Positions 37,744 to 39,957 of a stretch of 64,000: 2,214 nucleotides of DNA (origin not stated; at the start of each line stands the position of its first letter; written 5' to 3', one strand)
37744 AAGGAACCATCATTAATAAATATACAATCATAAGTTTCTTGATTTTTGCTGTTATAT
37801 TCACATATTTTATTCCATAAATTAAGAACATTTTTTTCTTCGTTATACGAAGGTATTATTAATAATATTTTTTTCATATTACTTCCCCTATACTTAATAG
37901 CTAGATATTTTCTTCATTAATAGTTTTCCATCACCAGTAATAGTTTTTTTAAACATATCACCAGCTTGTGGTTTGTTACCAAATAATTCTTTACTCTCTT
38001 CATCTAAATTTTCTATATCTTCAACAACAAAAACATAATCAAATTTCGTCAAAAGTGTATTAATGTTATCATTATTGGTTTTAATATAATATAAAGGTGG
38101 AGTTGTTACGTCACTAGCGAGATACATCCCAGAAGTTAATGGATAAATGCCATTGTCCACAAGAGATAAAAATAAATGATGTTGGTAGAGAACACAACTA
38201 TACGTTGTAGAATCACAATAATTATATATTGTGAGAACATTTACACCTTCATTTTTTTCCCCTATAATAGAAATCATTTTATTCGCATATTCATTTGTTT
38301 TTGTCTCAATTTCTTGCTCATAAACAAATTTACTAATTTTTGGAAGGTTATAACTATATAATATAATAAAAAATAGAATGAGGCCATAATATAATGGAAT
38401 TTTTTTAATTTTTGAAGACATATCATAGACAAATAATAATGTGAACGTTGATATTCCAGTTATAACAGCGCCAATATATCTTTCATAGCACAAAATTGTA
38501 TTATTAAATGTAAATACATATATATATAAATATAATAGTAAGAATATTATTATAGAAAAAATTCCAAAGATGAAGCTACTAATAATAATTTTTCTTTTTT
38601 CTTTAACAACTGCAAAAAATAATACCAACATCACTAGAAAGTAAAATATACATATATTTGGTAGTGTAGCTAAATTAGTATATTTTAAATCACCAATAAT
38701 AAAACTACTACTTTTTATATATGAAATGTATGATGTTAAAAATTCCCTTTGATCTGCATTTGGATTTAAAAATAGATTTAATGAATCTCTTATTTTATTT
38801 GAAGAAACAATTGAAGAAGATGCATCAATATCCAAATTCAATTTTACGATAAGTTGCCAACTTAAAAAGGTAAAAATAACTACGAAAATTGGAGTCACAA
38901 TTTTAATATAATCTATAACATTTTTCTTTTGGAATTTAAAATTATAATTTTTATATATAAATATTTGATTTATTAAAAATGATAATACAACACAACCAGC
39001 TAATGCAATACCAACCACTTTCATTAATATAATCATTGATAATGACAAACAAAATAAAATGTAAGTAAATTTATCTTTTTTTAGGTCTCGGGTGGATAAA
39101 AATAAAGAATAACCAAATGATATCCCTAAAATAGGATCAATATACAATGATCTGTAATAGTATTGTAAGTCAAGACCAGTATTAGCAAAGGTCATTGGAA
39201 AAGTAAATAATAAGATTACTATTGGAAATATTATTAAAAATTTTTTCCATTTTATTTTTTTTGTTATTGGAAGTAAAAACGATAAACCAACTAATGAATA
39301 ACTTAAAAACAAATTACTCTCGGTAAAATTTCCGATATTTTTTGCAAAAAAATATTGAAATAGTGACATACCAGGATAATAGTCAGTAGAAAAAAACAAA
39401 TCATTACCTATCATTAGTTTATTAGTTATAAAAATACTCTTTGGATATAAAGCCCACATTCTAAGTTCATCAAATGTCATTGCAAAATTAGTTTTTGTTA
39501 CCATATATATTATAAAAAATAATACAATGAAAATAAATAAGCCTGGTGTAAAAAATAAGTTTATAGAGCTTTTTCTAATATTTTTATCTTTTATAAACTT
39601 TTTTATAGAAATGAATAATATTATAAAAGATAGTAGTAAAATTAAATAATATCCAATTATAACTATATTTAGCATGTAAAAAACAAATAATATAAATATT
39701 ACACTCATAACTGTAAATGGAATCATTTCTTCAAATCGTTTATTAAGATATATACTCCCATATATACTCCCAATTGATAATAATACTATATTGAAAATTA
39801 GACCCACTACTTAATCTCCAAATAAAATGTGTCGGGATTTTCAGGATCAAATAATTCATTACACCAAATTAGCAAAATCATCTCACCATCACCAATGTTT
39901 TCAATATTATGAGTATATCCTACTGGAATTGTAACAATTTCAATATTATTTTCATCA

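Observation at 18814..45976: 27-kb composite surface-glycan locus combining teichoic-acid-type, O-antigen-type and capsule-type modules with two export routes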

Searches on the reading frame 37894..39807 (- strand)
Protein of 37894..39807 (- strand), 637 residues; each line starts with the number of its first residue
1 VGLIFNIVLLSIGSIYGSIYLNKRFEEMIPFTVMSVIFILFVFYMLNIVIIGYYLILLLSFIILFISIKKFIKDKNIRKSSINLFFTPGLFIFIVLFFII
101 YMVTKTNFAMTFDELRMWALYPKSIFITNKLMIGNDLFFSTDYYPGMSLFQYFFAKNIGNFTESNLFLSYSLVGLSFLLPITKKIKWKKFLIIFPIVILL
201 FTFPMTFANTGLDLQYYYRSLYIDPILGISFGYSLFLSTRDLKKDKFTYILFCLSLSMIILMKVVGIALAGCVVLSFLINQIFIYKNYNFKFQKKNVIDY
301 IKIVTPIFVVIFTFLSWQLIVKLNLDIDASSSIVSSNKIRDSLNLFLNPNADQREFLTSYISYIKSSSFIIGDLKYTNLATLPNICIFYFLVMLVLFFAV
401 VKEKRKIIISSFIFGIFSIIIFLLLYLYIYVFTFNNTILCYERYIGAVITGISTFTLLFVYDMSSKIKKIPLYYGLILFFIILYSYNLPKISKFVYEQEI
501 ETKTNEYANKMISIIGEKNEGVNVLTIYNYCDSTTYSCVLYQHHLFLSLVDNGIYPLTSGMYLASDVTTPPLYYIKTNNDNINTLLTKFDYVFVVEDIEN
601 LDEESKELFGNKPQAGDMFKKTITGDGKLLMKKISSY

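Call 5: search_protein_families(library=pfam, proteins=[window:37894-39807:-], max_evalue=0.01)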
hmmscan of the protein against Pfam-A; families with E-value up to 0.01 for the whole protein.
window:37894-39807:- (637 aa): 0 families

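Call 8: find_encoding_contigs(protein=window:37894-39807:-, flank=10000, max_places=6)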
Protein window:37894-39807:- (637 aa): no gene with exactly this product is on record in the collection.

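Call 13: search_protein_families(library=ncbifam, proteins=[window:37894-39807:-], max_evalue=0.001)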
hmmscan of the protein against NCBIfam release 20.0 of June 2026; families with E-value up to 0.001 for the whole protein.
window:37894-39807:- (637 aa): 0 families

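Call 18: find_homologous_proteins(query=window:37894-39807:-, max_evalue=0.001)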
Query window:37894-39807:- (637 aa): 21 proteins with E <= 0.001 among 8000 candidates.
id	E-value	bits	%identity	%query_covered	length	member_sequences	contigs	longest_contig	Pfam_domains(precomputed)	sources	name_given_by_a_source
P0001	5.2e-250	849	62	100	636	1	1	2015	-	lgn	-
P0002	5.4e-250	849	61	100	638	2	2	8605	-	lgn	-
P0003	1.3e-248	845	61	100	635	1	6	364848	-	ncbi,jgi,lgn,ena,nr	ncbi:MAG: hypothetical protein PHT75_02335 [Bacilli bacterium]|nr:hypothetical protein [Bacilli bact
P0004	2.1e-234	798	58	100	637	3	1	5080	-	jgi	jgi:hypothetical protein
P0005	3.3e-204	698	51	100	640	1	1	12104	-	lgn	-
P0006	1.5e-195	669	50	97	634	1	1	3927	-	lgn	-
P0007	3.2e-189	649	49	99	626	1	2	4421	-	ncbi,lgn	-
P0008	1.4e-185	637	49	99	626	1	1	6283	-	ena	-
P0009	6.0e-72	261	31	100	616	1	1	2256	-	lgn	-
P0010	8.7e-33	132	30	47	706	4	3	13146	-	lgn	-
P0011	1.3e-30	125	26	80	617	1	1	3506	-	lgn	-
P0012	2.1e-22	98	27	73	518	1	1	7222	-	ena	-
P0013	7.6e-22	96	28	47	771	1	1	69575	-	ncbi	-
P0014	8.6e-22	96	24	96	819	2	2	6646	-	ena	-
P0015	2.4e-11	61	25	67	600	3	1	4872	-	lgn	-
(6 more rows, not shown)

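Call 19: find_encoding_contigs(protein=P0003, flank=10000, max_places=3)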
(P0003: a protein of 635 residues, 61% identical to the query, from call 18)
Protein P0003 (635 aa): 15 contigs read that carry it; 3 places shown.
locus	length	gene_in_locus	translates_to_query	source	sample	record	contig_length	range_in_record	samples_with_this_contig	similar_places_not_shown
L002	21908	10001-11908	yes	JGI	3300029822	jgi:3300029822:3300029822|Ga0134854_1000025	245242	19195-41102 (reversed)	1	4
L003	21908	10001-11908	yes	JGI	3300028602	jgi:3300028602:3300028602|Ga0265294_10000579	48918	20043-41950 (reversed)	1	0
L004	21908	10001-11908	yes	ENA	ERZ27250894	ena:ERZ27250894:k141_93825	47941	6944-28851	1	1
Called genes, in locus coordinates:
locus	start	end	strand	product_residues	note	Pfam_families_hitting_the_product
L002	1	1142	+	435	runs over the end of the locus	PF02881:SRP54_N, PF00448:SRP54, PF02978:SRP_SPB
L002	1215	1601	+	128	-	-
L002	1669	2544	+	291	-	PF01545:Cation_efflux, PF16916:ZT_dimer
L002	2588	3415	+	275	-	PF01149:Fapy_DNA_glyco, PF06831:H2TH, PF06827:zf-FPG_IleRS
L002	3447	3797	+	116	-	-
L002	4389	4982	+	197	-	PF01595:CNNM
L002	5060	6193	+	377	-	PF20706:GT4-conflict, PF00534:Glycos_transf_1, PF13692:Glyco_trans_1_4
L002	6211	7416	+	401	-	PF13425:O-antigen_lig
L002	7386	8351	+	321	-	PF13641:Glyco_tranf_2_3, PF00535:Glycos_transf_2, PF10111:Glyco_tranf_2_2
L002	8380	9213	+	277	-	PF01061:ABC2_membrane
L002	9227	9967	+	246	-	PF00005:ABC_tran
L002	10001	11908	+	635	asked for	-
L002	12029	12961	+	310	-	PF00535:Glycos_transf_2, PF10111:Glyco_tranf_2_2, PF13641:Glyco_tranf_2_3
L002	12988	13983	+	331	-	PF01073:3Beta_HSD, PF01370:Epimerase, PF02719:Polysacc_synt_2, PF04321:RmlD_sub_bind (weak), PF05368:NmrA, PF13460:NAD_binding_10, PF16363:GDP_Man_Dehyd, PF08485:Polysacc_syn_2C, +1 more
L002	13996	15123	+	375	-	PF01073:3Beta_HSD (faint), PF01370:Epimerase, PF02719:Polysacc_synt_2 (faint), PF07993:NAD_binding_4 (faint), PF14667:Polysacc_synt_C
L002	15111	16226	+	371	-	PF02350:Epimerase_2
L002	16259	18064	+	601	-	PF00535:Glycos_transf_2, PF10111:Glyco_tranf_2_2, PF13641:Glyco_tranf_2_3, PF00535:Glycos_transf_2, PF10111:Glyco_tranf_2_2, PF13641:Glyco_tranf_2_3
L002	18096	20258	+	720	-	PF00852:Glyco_transf_10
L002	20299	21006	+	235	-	PF00535:Glycos_transf_2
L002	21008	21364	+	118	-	PF10066:DUF2304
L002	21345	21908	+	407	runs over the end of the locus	-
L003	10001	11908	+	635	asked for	-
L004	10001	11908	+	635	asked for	-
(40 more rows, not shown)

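Call 20: find_encoding_contigs(protein=P0005, flank=10000, max_places=2)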
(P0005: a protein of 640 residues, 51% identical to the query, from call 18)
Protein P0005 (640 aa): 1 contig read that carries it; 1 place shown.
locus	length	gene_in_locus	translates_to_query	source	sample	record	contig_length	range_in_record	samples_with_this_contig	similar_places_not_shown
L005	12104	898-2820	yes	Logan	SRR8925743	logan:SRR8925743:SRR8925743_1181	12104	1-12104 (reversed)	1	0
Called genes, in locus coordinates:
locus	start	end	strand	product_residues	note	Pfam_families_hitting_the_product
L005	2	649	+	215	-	?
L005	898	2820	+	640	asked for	-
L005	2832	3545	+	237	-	PF00535:Glycos_transf_2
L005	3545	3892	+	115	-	PF10066:DUF2304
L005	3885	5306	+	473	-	PF01943:Polysacc_synt, PF13440:Polysacc_synt_3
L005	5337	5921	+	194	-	PF13580:SIS_2, PF01380:SIS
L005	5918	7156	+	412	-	PF01075:Glyco_transf_9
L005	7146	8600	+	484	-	PF00294:PfkB, PF01467:CTP_transf_like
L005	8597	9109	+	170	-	PF08645:PNK3P, PF13242:Hydrolase_like (weak)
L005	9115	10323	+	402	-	PF13439:Glyco_transf_4, PF13579:Glyco_trans_4_4 (weak), PF00534:Glycos_transf_1, PF13692:Glyco_trans_1_4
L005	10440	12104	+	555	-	?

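Call 23: search_solved_structures(query=A1, max_evalue=10)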
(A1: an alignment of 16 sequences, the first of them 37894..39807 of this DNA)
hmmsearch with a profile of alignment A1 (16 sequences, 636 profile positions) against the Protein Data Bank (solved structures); distinct sequences matched with E-value up to 10: 1.
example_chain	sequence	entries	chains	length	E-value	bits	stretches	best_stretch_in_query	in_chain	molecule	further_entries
5x11_A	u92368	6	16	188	0.86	11.2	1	493-578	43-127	Transcriptional regulator | PadR family transcriptional regulator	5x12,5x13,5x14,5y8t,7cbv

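Call 34: predict_structure(alignment_id=A1)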
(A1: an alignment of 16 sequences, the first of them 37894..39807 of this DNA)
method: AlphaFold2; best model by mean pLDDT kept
length: 637 residues; sequences in the alignment: 16
mean_pLDDT: 75.6   pTM: 0.78
mean pLDDT of the five models: 75.6, 75.4, 73.4, 72.8, 72.0
residues with pLDDT >= 90: 165; 70-90: 262; 50-70: 142; < 50: 68
segments of 3 or more residues with pLDDT < 50: 110-116, 328-338, 488-497, 533-568
pLDDT, mean of each block of 10 residues (from residue 1): 87 89 92 95 92 95 92 87 91 93 72 49 74 56 81 89 83 93 86 84 72 65 85 95 89 95 88 94 83 76 92 88 60 44 68 79 78 65 84 87 88 92 81 58 80 90 72 67 53 46 56 59 63 47 44 31 41 57 74 69 72 75 79 77
secondary structure, 60 per line:
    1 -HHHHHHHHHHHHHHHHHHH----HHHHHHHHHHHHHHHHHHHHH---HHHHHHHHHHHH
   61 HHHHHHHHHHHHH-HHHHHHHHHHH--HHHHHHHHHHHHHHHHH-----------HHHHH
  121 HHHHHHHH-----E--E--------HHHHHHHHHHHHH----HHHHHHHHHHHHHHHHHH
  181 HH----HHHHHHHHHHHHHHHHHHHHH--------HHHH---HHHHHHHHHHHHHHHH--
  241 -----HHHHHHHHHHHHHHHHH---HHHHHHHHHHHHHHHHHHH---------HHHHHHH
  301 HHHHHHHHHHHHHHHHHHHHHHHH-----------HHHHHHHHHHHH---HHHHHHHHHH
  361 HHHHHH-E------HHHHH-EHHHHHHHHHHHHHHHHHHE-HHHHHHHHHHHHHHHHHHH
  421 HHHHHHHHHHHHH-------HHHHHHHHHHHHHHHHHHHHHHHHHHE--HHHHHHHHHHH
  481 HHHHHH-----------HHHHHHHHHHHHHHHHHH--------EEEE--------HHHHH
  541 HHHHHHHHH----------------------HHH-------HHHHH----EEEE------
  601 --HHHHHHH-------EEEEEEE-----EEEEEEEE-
elements in order: H2-20 H25-45 H49-73 H75-85 H88-104 H116-128 H146-158 H163-182 H187-207 H216-219 H223-238 H246-262 H266-284 H294-324 H336-347 H351-366 H375-379 H382-399 H402-433 H441-466 H470-486 H498-515 E524-527 H536-549 H582-586 E591-594 H603-609 E617-623 E629-636

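Call 36: search_protein_representatives(alignment_id=A1)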
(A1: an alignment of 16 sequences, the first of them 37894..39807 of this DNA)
Query: 16 sequences, 636 profile positions. Proteins with E-value up to 0.001 (for the whole library): 5597; up to 1e-10: 4699; up to 1e-30: 2728. The best 150 are listed.
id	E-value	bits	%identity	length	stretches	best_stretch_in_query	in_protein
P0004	1.7e-247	839.5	-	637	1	2-635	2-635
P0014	2.9e-187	640.5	-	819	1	2-635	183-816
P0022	5.5e-164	563.6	-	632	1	1-635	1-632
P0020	3.0e-161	554.6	-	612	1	2-635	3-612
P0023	1.9e-155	535.4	-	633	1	1-632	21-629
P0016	3.6e-154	531.2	-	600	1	1-634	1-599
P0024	2.2e-153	528.6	-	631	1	2-627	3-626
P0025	6.2e-137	474.2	-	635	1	1-634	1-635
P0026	2.6e-136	472.2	-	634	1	1-635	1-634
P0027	1.7e-134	466.1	-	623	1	1-635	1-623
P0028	8.7e-134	463.8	-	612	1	1-635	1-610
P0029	1.2e-133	463.4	-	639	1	1-633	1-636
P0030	6.6e-132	457.6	-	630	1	1-635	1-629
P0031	2.4e-131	455.7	-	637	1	1-633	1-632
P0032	1.8e-128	446.3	-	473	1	110-569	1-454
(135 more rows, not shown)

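Call 38: fold_search(model_id=the predicted structure, library=pdb)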
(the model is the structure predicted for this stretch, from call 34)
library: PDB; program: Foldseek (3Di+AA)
matches with E <= 10: 86; with E <= 0.001: 0
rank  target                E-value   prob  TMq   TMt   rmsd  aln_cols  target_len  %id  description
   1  8pn9_A                1.5e-02  0.99  0.35  0.34  12.3       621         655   12  Structure of human oligosaccharyltransferase OST-A complex bound to NGI-1 (released 2024-05-08)
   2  8if8_B                2.4e-02  0.99  0.36  0.36  12.4       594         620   11  Arabinosyltransferase AftA (released 2023-05-31)
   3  9s6r_A                3.1e-02  0.96  0.26  0.38  12.6       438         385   11  Ternary cryo-EM structure of yeast ALG3 with Dol25-PP-GlcNAc2Man5, Dol25-P-Man, and Fab (released 2026-03-18)
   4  8if8_C                5.0e-02  0.97  0.35  0.37  12.2       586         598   11  Arabinosyltransferase AftA (released 2023-05-31)
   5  7zlh_A                7.7e-02  0.93  0.32  0.32  12.6       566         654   11  Cryo-EM structure of C-mannosyltransferase CeDPY19, in apo state, bound to CMT2-Fab and anti-Fab nanobody (released 2023-01-11)
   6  5ezm                  8.7e-02  0.99  0.35  0.40  12.5       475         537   12  Crystal Structure of ArnT from Cupriavidus metallidurans in the apo state (released 2016-02-17)
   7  5f15                  1.2e-01  0.97  0.34  0.39  12.4       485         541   10  Crystal Structure of ArnT from Cupriavidus metallidurans bound to Undecaprenyl phosphate (released 2016-02-17)
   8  7zlg_A                1.3e-01  0.82  0.31  0.30  12.7       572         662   12  Cryo-EM structure of C-mannosyltransferase CeDPY19, in complex with acceptor peptide and bound to CMT2-Fab and anti-Fa (released 2023-01-11)
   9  9e6i_B                1.4e-01  0.97  0.24  0.21   7.0       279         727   14  Cryo-EM structure of Saccharomyces cerevisiae Pmt4-Ccw5 complex (released 2025-10-15)
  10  9e61_B                1.5e-01  0.97  0.24  0.21   6.9       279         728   14  Cryo-EM structure of Saccharomyces cerevisiae Pmt4 apo form (released 2025-10-15)
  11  9e61_A                1.5e-01  0.95  0.24  0.22   7.2       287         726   14  Cryo-EM structure of Saccharomyces cerevisiae Pmt4 apo form (released 2025-10-15)
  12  7zli_A                1.5e-01  0.89  0.33  0.32  12.4       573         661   11  Cryo-EM structure of C-mannosyltransferase CeDPY19, in complex with Dol25-P-Man and bound to CMT2-Fab and anti-Fab nan (released 2023-01-11)
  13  7tpg_B                1.7e-01  0.30  0.16  0.22  18.5       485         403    9  Single-Particle Cryo-EM Structure of the WaaL O-antigen ligase in its ligand bound state (released 2022-04-06)
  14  6p25_B                2.2e-01  0.97  0.25  0.24   6.4       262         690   12  Structure of S. cerevisiae protein O-mannosyltransferase Pmt1-Pmt2 complex bound to the sugar donor and a peptide acce (released 2019-07-10)
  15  9i5k_A                2.6e-01  0.91  0.34  0.42   9.3       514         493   12  Structure of the Chaetomium thermophilum Pmt4 homodimer (C2 symmetry) (released 2025-12-24)
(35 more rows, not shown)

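Call 40: find_encoding_contigs(protein=P0013, flank=10000, max_places=2)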
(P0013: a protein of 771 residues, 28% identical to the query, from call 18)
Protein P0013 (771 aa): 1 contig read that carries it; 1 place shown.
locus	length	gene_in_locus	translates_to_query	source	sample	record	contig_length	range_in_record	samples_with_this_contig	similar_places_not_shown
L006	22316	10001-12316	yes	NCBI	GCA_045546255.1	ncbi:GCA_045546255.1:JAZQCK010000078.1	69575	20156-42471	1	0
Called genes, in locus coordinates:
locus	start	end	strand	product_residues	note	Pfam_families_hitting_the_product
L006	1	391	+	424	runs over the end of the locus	PF00672:HAMP (weak), PF00512:HisKA, PF02518:HATPase_c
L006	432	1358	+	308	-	PF10646:Germane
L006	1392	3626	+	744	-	PF13567:DUF4131 (weak), PF03772:Competence, PF00753:Lactamase_B, PF12706:Lactamase_B_2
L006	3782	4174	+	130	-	PF01243:PNPOx_N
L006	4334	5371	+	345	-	PF06144:DNA_pol3_delta, PF21694:DNA_pol3_delta_C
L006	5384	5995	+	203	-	PF01812:5-FTHF_cyc-lig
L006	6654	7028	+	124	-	PF05198:IF3_N, PF00707:IF3_C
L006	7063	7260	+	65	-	PF01632:Ribosomal_L35p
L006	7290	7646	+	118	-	PF00453:Ribosomal_L20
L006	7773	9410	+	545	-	PF00749:tRNA-synt_1c, PF03950:tRNA-synt_1c_C, PF20974:tRNA-synt_1c_C2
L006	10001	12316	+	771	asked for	-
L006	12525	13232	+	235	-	PF13428:TPR_14 (faint), PF13424:TPR_12 (weak), PF00515:TPR_1 (weak), PF07719:TPR_2 (weak), PF13424:TPR_12, PF13432:TPR_16 (weak), PF14559:TPR_19 (weak), PF13431:TPR_17 (weak), +11 more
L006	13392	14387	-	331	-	PF03358:FMN_red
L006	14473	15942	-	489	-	PF00890:FAD_binding_2, PF01266:DAO, PF01946:Thi4 (weak), PF03486:HI0933_like (faint), PF07992:Pyr_redox_2 (faint), PF12831:FAD_oxidored, PF00732:GMC_oxred_N (weak)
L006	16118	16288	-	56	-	-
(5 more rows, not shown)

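Call 43: find_related_loci(query=A2, collection=genome_contigs, flank=10000)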
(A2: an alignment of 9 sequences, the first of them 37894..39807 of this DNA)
Query A2 (637 aa) in genome_contigs; peptide patterns used: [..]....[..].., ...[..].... (x = any residue, [..] = any of these).
104 stretches matched a pattern; 17 encode a relative of the query (tblastn E <= 1e-3); 17 distinct loci.
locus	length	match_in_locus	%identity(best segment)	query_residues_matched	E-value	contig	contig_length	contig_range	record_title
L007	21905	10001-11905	61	1-637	0e+0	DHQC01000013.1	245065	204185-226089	MAG TPA_asm: Bacillales bacterium UBA5348 UBA5348_contig_417, whole genome shotgun sequence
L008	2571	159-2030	49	1-632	0e+0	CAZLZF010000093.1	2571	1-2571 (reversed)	MAG TPA_asm: Candidatus Woesearchaeota archaeon isolate SRP192927_co9_328 genome assembly, contig: NODE_56193_length_257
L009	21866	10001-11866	43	14-634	4e-155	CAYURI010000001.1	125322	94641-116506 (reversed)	MAG TPA_asm: uncultured Muribaculaceae bacterium isolate SRP294416_co1_58 genome assembly, contig: NODE_105_length_12532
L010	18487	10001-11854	46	1-620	1e-149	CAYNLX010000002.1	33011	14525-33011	MAG TPA_asm: uncultured Muribaculaceae bacterium isolate SRP192927_co4_182 genome assembly, contig: NODE_2074_length_330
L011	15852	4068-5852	32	1-623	8e-69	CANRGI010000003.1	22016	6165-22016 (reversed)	MAG: uncultured Bacilli bacterium isolate Lapin-022__bin57 genome assembly, contig: Lapin-022__NODE_2297_length_22016_co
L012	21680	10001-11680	32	1-567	4e-59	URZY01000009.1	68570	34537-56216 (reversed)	uncultured Tenericutes bacterium isolate UMGS1513 genome assembly, contig: NODE_119_length_68570_cov_60.812946, whole ge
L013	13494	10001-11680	26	5-555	2e-52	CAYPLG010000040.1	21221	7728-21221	MAG TPA_asm: uncultured Oscillospiraceae bacterium isolate SRP192927_co4_343 genome assembly, contig: NODE_4807_length_2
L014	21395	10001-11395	27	1-460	5e-28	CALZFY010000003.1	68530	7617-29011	MAG: uncultured Lachnoclostridium sp. isolate SRR3176534_bin.24_metaWRAP_v1.3_MAG genome assembly, contig: ERZ8974731.10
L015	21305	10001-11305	25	11-448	2e-26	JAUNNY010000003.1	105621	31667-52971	MAG: Erysipelotrichaceae bacterium isolate S33M_St_43 NODE_17_length_105621_cov_24.984209, whole genome shotgun sequence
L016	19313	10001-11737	27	24-611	7e-28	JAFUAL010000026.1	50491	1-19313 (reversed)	MAG: Bacilli bacterium isolate RGIG4316 Roe_deer_Duodenum.Co__c194273, whole genome shotgun sequence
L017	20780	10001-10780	32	7-271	5e-24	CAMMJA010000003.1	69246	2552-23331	MAG: uncultured Tenericutes bacterium isolate ERR4836966_bin.3_MetaWRAP_v1.1_MAG genome assembly, contig: NODE_571_lengt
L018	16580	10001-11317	26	11-452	2e-23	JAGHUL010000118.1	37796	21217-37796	MAG: Candidatus Colivicinus equi isolate E4_MB2_36 c_000000019454, whole genome shotgun sequence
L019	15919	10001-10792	24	18-282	2e-18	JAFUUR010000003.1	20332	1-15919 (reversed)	MAG: Oscillospiraceae bacterium isolate RGIG4842 Roe_deer_Rumen-1__c2867, whole genome shotgun sequence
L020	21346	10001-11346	26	9-458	5e-16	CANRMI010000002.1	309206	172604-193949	MAG: uncultured Lachnospiraceae bacterium isolate Lapin-030__bin63 genome assembly, contig: Lapin-030__NODE_10_length_30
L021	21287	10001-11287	24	22-448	1e-16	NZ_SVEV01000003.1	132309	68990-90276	MAG: Pseudobutyrivibrio sp. isolate SIG315 NODE_253_length_132309_cov_24.291964, whole genome shotgun sequence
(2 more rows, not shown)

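Call 49: search_protein_families(library=pfam, alignment_id=A3, max_evalue=0.01)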
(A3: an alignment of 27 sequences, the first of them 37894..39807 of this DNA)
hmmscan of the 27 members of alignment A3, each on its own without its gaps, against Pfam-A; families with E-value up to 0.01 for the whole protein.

A. member 1, window:37894-39807:- (637 aa): 0 families

B. families by the number of members that match (of 27 scanned): 6 families
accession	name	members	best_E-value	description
PF11992.13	TgpA_N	2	0.00021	TgpA N-terminal domain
PF06522.17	B12D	1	0.00039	NADH-ubiquinone reductase complex 1 MLRQ subunit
PF25592.1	DUF7937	1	0.001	Domain of unknown function (DUF7937)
PF01757.29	Acyl_transf_3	1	0.0043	Acyltransferase domain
PF07695.17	7TMR-DISM_7TM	1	0.0086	7TM diverse intracellular signalling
PF04713.17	Pox_I5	1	0.0086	Poxvirus protein I5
